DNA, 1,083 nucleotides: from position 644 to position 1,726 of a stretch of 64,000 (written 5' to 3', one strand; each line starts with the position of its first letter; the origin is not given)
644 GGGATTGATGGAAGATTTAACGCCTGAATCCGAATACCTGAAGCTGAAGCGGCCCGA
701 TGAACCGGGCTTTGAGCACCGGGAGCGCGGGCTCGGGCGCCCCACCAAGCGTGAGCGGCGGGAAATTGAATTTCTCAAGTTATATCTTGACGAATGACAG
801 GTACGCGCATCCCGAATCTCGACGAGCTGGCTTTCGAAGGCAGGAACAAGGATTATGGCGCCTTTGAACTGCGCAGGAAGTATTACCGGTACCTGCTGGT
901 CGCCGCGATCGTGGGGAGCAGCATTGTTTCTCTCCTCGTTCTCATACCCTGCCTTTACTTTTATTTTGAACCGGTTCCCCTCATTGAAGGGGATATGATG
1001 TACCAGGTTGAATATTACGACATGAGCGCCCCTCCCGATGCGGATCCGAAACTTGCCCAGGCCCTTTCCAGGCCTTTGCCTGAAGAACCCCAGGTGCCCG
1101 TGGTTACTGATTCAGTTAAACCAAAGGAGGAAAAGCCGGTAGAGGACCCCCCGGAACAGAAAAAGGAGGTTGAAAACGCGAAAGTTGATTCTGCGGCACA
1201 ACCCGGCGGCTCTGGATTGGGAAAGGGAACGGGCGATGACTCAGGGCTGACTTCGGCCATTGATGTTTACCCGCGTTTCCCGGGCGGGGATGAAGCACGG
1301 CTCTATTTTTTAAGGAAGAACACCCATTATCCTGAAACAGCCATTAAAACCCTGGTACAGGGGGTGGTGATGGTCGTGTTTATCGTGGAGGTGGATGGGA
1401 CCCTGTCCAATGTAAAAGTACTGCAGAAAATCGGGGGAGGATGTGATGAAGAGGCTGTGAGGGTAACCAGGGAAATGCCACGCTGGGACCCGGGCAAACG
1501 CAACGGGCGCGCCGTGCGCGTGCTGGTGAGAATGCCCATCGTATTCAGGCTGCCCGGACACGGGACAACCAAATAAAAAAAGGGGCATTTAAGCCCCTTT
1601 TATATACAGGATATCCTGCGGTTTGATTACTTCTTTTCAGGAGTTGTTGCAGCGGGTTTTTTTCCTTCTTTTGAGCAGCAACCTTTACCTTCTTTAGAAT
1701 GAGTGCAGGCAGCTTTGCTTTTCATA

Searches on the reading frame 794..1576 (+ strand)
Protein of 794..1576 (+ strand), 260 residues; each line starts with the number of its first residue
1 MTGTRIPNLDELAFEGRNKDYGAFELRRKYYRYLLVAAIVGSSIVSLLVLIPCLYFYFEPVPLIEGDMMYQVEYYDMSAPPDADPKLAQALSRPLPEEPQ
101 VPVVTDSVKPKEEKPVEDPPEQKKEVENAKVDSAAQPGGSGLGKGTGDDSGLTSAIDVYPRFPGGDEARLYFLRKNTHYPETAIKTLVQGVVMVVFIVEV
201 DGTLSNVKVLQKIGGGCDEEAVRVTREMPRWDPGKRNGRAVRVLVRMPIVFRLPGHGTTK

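Call 74: find_encoding_contigs(protein=window:794-1576:+, flank=10000, max_places=4)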
Protein window:794-1576:+ (260 aa): 20 contigs read that carry it; 4 places shown.
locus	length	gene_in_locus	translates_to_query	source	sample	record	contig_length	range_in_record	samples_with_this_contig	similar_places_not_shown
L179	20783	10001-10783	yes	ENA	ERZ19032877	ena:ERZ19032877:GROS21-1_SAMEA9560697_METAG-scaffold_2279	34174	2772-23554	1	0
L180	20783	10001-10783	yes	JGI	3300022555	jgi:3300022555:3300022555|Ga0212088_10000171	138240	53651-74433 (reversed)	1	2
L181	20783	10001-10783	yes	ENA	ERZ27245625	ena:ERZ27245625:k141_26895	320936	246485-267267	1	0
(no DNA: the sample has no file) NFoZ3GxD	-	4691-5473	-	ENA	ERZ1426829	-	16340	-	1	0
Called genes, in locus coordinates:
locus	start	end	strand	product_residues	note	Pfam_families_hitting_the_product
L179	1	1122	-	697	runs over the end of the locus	-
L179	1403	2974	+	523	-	PF18962:Por_Secre_tail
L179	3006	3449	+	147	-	-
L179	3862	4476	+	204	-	PF07883:Cupin_2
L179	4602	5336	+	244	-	-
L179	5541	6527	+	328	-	-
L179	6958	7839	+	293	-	PF00009:GTP_EFTU, PF00071:Ras (faint), PF00350:Dynamin_N (faint), PF01926:MMR_HSR1, PF02421:FeoB_N, PF10662:PduV-EutP, PF16897:MMR_HSR1_Xtn (weak), PF07650:KH_2, +1 more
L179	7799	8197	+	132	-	-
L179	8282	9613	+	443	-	PF00009:GTP_EFTU, PF01926:MMR_HSR1, PF02421:FeoB_N, PF04548:AIG1 (weak), PF00009:GTP_EFTU, PF01926:MMR_HSR1, PF02421:FeoB_N, PF14714:KH_dom-like, +8 more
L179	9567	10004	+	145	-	PF01479:S4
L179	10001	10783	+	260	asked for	PF28545:1TM_TonB_rel, PF03544:TonB_C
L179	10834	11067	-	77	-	-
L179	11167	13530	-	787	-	PF00989:PAS, PF08448:PAS_4, PF13426:PAS_9, PF00989:PAS, PF08447:PAS_3, PF13426:PAS_9, PF00512:HisKA, PF02518:HATPase_c, +4 more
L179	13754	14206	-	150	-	PF02580:Tyr_Deacylase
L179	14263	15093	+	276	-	PF03740:PdxJ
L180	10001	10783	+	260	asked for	PF28545:1TM_TonB_rel, PF03544:TonB_C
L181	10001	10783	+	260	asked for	PF28545:1TM_TonB_rel, PF03544:TonB_C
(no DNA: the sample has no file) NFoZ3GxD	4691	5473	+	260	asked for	PF28545:1TM_TonB_rel, PF03544:TonB_C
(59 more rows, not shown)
